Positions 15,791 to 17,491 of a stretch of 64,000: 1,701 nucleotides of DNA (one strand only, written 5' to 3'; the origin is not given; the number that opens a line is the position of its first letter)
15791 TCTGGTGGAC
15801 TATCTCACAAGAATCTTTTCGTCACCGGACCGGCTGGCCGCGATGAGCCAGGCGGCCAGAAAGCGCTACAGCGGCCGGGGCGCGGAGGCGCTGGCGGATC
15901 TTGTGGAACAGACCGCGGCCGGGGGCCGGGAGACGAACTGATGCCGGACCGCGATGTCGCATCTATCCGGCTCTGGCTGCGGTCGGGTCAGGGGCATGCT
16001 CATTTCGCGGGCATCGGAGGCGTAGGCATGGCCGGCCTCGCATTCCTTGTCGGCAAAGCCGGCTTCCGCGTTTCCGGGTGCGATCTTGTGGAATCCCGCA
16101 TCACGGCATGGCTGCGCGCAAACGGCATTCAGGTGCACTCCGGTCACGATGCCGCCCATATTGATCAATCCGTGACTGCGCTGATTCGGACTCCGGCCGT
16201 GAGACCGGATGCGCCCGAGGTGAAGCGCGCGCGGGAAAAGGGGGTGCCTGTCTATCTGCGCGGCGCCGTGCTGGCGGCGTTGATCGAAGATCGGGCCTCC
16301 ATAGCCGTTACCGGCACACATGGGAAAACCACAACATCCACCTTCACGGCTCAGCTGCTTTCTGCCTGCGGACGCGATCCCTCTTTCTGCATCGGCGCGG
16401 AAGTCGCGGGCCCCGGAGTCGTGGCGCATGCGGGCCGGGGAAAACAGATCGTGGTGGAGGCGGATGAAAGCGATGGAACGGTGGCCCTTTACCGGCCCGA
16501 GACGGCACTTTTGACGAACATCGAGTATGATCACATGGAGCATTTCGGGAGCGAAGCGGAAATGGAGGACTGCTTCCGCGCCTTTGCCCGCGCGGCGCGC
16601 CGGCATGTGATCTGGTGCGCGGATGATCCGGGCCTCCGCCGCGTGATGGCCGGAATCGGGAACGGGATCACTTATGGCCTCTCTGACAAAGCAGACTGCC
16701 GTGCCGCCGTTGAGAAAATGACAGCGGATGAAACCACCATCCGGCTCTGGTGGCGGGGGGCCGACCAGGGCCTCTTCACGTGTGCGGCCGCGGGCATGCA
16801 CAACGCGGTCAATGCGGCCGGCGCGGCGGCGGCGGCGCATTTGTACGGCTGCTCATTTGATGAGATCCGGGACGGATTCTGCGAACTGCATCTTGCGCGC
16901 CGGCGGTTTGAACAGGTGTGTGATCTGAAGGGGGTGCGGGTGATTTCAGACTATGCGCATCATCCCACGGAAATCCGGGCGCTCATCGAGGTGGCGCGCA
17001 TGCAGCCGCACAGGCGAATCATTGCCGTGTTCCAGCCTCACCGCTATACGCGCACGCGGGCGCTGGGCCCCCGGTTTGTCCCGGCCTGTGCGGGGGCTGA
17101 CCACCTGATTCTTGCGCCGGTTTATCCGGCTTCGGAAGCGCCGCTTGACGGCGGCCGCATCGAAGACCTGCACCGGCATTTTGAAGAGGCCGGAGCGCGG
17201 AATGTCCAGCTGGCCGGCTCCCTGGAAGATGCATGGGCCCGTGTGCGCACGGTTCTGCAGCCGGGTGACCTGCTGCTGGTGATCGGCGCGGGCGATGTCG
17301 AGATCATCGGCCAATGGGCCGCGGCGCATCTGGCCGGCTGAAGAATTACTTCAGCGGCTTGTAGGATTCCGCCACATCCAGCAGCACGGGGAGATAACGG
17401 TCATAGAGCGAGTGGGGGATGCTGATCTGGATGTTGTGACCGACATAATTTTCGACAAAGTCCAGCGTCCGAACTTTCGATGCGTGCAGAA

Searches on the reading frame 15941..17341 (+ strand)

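Call 10: search_protein_families(library=pfam, proteins=[window:15941-17341:+], max_evalue=0.001)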
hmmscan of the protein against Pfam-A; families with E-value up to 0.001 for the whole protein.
window:15941-17341:+ (466 aa): 3 families
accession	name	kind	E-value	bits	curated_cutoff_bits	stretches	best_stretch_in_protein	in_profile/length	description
PF02875.26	Mur_ligase_C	-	7.9e-22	78.9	28.4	1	321-451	1-127/127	Mur ligase, glutamate ligase domain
PF01225.30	Mur_ligase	-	3.2e-21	75.9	21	1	19-117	1-93/95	Mur ligase family, catalytic domain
PF08245.18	Mur_ligase_M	-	9.3e-20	71.9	24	1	123-299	1-200/200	Mur ligase middle domain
